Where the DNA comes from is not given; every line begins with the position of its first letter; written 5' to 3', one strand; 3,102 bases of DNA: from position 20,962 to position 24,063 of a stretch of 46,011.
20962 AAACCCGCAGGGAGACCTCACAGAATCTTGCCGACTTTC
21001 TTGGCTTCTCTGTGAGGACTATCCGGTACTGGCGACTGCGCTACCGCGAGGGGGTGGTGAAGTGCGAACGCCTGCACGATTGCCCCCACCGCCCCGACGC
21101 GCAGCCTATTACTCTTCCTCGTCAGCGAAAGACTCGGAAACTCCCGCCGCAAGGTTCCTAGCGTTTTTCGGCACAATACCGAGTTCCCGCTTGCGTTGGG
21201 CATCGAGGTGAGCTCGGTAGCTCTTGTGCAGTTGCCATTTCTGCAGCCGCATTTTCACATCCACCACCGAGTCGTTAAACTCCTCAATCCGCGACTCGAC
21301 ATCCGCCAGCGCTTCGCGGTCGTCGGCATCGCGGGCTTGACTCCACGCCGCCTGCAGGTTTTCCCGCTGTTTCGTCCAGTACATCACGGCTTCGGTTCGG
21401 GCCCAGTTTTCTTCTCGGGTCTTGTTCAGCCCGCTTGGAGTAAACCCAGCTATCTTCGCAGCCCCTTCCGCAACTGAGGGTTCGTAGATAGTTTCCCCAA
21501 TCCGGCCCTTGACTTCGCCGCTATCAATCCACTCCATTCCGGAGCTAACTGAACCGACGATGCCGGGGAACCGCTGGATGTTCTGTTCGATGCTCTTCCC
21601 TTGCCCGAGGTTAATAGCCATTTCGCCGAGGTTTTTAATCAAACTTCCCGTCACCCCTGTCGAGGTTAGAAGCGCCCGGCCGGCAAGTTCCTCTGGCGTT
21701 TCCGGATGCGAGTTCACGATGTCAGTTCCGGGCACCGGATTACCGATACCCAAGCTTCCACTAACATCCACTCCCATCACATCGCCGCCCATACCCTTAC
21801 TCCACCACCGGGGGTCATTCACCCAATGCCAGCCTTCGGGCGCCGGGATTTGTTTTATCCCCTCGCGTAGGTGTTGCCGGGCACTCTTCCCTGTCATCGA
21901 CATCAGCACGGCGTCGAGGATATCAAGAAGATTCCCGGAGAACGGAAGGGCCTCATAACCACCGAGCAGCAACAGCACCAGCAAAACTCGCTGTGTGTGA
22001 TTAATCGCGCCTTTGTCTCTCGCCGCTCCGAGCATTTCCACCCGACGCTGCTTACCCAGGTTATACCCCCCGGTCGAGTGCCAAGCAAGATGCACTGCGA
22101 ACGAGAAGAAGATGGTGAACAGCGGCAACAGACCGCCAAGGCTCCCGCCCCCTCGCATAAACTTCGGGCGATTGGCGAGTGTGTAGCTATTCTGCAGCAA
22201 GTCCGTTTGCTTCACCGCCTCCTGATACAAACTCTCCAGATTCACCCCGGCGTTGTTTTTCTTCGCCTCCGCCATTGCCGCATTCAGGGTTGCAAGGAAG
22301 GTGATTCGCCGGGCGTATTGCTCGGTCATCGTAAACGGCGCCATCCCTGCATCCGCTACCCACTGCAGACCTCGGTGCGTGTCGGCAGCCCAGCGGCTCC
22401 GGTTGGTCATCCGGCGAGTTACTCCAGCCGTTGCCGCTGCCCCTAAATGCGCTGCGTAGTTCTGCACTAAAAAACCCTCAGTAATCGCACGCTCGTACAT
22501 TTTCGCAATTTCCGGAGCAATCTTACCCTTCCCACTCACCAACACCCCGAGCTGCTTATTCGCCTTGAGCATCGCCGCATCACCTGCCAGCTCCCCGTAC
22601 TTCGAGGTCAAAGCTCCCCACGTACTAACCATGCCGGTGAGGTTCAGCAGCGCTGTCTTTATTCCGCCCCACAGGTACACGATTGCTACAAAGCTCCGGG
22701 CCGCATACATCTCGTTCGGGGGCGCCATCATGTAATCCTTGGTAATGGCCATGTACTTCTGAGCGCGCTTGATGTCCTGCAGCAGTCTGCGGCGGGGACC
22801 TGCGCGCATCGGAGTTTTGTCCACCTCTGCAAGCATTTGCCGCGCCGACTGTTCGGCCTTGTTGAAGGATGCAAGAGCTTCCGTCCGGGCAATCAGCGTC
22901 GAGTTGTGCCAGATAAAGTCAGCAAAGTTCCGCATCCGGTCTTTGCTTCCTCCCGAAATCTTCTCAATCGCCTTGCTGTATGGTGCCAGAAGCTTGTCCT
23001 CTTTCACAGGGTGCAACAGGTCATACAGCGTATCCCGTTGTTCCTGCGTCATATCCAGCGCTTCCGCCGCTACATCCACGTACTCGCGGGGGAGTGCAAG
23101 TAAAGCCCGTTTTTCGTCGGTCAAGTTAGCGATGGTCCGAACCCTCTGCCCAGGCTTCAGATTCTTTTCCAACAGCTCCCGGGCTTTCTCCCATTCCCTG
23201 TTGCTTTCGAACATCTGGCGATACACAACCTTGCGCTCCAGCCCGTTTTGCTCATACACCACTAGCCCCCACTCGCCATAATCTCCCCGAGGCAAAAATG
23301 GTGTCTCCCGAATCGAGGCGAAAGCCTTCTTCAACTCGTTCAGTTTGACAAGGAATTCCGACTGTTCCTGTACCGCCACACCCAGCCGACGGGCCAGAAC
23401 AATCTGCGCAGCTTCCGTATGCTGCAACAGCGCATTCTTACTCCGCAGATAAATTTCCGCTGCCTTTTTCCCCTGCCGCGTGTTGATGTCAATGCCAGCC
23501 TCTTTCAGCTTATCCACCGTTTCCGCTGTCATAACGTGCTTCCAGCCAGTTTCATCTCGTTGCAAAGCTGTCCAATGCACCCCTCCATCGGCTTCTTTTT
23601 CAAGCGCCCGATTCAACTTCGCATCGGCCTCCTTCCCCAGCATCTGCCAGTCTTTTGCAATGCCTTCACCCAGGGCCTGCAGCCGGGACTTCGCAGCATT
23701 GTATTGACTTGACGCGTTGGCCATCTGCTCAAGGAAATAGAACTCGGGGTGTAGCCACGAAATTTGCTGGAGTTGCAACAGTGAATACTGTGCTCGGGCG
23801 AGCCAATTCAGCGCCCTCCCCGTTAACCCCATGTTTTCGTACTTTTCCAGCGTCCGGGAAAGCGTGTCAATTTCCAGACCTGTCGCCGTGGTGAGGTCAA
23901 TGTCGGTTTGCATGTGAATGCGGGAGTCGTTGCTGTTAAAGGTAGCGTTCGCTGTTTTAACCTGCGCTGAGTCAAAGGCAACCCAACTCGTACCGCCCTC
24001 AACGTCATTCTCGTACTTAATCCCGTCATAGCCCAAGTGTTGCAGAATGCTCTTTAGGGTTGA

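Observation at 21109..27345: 2078-aa polyvalent virion protein combining a zincin motif, an ART-like domain and a membrane-insertion region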

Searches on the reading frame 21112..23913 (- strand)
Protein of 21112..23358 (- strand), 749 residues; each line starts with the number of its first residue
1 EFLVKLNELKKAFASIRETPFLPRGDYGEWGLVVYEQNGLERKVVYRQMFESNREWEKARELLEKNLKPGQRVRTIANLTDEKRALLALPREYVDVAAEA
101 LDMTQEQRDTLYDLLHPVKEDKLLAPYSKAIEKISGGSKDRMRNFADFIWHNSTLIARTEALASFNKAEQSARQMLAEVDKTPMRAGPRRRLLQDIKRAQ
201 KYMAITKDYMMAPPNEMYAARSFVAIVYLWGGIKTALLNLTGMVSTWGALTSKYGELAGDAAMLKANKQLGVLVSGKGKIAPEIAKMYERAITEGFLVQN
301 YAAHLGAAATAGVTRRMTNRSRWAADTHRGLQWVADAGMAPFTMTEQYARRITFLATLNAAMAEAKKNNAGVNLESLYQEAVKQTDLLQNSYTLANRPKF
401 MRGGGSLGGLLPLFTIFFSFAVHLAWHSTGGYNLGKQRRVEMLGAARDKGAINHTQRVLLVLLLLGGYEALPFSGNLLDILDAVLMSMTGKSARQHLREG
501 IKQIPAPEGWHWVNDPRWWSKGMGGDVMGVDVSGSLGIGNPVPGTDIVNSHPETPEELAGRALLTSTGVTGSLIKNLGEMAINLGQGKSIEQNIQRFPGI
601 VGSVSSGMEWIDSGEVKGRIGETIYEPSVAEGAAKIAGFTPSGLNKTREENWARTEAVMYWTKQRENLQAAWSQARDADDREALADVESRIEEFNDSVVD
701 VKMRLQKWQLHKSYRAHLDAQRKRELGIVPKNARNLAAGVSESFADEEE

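Call 45: find_homologous_proteins(query=A4, max_evalue=0.00001)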
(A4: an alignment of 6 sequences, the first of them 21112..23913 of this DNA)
Query A4 (6 sequences): 8000 candidates shared short words with the query, none scored E <= 0.00001.

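Call 61: predict_structure(alignment_id=A5)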
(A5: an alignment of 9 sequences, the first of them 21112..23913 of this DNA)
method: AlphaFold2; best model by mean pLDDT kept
length: 934 residues; sequences in the alignment: 9
mean_pLDDT: 62.2   pTM: 0.46
mean pLDDT of the five models: 62.2, 59.5, 57.0, 55.1, 51.2
residues with pLDDT >= 90: 23; 70-90: 377; 50-70: 233; < 50: 301
segments of 3 or more residues with pLDDT < 50: 1-43, 303-323, 399-424, 487-524, 576-643, 657-662, 664-666, 720-787, 917-919, 924-934
pLDDT, mean of each block of 10 residues (from residue 1): 24 30 39 46 51 64 78 74 73 78 84 87 85 90 87 91 87 76 74 84 76 73 73 69 79 80 70 70 72 77 44 39 62 75 80 86 83 78 76 61 45 42 51 61 72 77 77 77 52 37 31 38 52 78 85 75 78 51 34 34 35 36 39 41 53 55 50 57 64 55 63 55 39 35 37 32 35 35 43 67 66 64 60 63 68 81 82 87 74 82 72 51 47 41
secondary structure, 60 per line:
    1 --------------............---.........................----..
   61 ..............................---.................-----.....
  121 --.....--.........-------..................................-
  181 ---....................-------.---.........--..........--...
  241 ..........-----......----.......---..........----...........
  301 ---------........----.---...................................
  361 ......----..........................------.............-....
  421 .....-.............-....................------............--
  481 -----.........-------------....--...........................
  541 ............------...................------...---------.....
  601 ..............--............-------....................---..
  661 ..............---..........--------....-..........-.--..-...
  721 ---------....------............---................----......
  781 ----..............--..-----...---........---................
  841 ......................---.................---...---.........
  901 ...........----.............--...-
elements in order (helices of 4 or more, strands of 3 or more residues): H15-26 H30-54 H59-90 H94-110 E116-120 E123-127 H130-138 H146-179 H184-203 E215-223 E226-235 H238-250 E256-261 H266-272 H276-285 H290-300 H310-317 H326-366 H371-396 H403-415 H417-425 H427-439 H441-460 H467-478 H486-494 H508-511 H514-552 H559-577 H596-614 H617-628 H636-655 H659-674 H678-687 H696-699 H701-710 H730-733 H740-751 H755-770 H775-780 H785-798 E808-810 H814-821 H827-862 H866-882 H892-911 H916-928

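Call 66: fold_search(model_id=the predicted structure, library=pdb)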
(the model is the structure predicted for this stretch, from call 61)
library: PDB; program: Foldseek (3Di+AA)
matches with E <= 10: 65; with E <= 0.001: 0
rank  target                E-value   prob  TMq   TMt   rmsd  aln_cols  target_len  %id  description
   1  7ctp                  3.8e-01  0.11  0.09  0.14  29.6       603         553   12  Crystal Structure of Human FAM129B/MINERVA/NIBAN2 (released 2020-11-25)
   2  7t7c_A                8.3e-01  0.05  0.08  0.07  35.2       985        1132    9  The hexagonal organization of Munc13-1 C1-C2B-MUN-C2C domains between lipid bilayers (released 2022-02-09)
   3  7mxo_A                1.1e+00  0.04  0.08  0.08  25.6       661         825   10  CryoEM structure of human NKCC1 (released 2022-09-28)
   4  7zgo_A                1.7e+00  0.06  0.08  0.13  23.0       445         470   11  Cryo-EM structure of human NKCC1 (TM domain) (released 2022-10-05)
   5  7u8o_a                1.7e+00  0.02  0.06  0.07  41.1       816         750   10  Structure of porcine V-ATPase with mEAK7 and SidK, Rotary state 2 (released 2022-07-06)
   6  5goe                  1.9e+00  0.04  0.06  0.12  29.5       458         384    9  Truncated mitofusin-1, GDP-bound (released 2017-01-25)
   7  6pzt_A                1.9e+00  0.02  0.08  0.11  25.2       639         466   11  cryo-EM structure of human NKCC1 (released 2020-03-25)
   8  5gom_B                2.1e+00  0.06  0.06  0.10  23.6       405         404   10  Truncated mitofusin-1, transition-like state (released 2017-02-01)
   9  9drl_B                2.2e+00  0.06  0.07  0.13  21.7       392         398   16  Cryo-EM structure of the T33-549 tetrahedral cage (released 2025-08-06)
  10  8fht_A                2.2e+00  0.04  0.09  0.13  24.2       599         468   10  Cryo-EM structure of human NCC (released 2023-02-15)
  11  5gpj_B                2.2e+00  0.02  0.07  0.09  27.3       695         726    9  Crystal Structure of Proton-Pumping Pyrophosphatase (released 2016-12-28)
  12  4n78_B                2.2e+00  0.02  0.08  0.08  32.2      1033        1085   10  The WAVE Regulatory Complex Links Diverse Receptors to the Actin Cytoskeleton (released 2014-02-05)
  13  7v9r_B                2.3e+00  0.04  0.06  0.10  25.9       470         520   10  Crystal Structure of the heptameric EcHsp60 (released 2022-08-31)
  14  8ugb_B                2.9e+00  0.03  0.08  0.08  30.2       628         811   10  Cryo-EM structure of bovine phosphodiesterase 6 bound to udenafil (released 2024-01-17)
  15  7nyx_A                3.2e+00  0.01  0.06  0.04  76.2      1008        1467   11  Cryo-EM structure of the MukBEF-MatP-DNA monomer (closed conformation) (released 2021-07-07)
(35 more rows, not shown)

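Call 68: fold_search(model_id=the predicted structure, library=viral)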
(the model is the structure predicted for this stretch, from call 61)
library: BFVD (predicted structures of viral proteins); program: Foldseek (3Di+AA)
matches with E <= 10: 284; with E <= 0.001: 38
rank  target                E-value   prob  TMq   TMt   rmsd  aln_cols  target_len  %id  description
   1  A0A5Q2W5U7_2          8.2e-27  1.00  0.44  0.43  16.4       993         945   21  (no name in the UniProt tables at hand)
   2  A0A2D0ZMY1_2          1.2e-25  1.00  0.48  0.50  11.7       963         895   18  (no name in the UniProt tables at hand)
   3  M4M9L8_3              8.7e-22  1.00  0.46  0.43  15.2      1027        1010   17  (no name in the UniProt tables at hand)
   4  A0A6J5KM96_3          7.7e-20  1.00  0.43  0.30  13.3       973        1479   18  AdoMet_MTases domain containing protein [uncultured Caudovirales phage]
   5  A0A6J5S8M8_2          3.8e-19  1.00  0.43  0.38  14.7      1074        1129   17  Large polyvalent protein-associated domain-containing protein [uncultured Caudovirales phage]
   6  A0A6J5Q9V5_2          4.1e-19  1.00  0.42  0.35  15.7      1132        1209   16  Large polyvalent protein-associated domain-containing protein [uncultured Caudovirales phage]
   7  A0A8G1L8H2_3          1.1e-18  1.00  0.45  0.35  14.9       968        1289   16  (no name in the UniProt tables at hand)
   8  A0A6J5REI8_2          2.1e-17  1.00  0.46  0.35  12.9      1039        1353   15  Uncharacterized protein [uncultured Caudovirales phage]
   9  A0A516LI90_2          2.9e-17  1.00  0.36  0.27  18.0      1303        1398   13  (no name in the UniProt tables at hand)
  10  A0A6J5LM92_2          3.9e-16  1.00  0.44  0.33  13.8      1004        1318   16  Uncharacterized protein [uncultured Caudovirales phage]
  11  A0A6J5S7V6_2          6.8e-16  1.00  0.42  0.34  17.0      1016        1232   15  Large polyvalent protein associated domain-containing protein [uncultured Caudovirales phage]
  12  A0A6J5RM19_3          1.9e-15  1.00  0.38  0.33  20.3      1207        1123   13  Gene product 88 domain-containing protein [uncultured Caudovirales phage]
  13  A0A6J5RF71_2          7.0e-15  1.00  0.38  0.33  17.7      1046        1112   13  Large polyvalent protein associated domain-containing protein [uncultured Caudovirales phage]
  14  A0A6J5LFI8            4.6e-11  1.00  0.24  0.19  25.1       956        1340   13  Large polyvalent protein associated domain-containing protein [uncultured Caudovirales phage]
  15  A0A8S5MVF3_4          8.2e-11  1.00  0.37  0.30  13.7       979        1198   14  DNA methylase [Caudovirales sp. ctUL28]
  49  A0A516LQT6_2          1.6e-02  0.97  0.29  0.25  15.5       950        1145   11  (no name in the UniProt tables at hand)
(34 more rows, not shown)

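Call 88: search_dna_similar(query=window:21112-23358:-, collection=plasmids, mode=protein, max_rows=15, max_evalue=0.001)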
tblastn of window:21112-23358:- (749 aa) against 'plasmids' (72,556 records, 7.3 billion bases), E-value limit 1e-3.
No match.
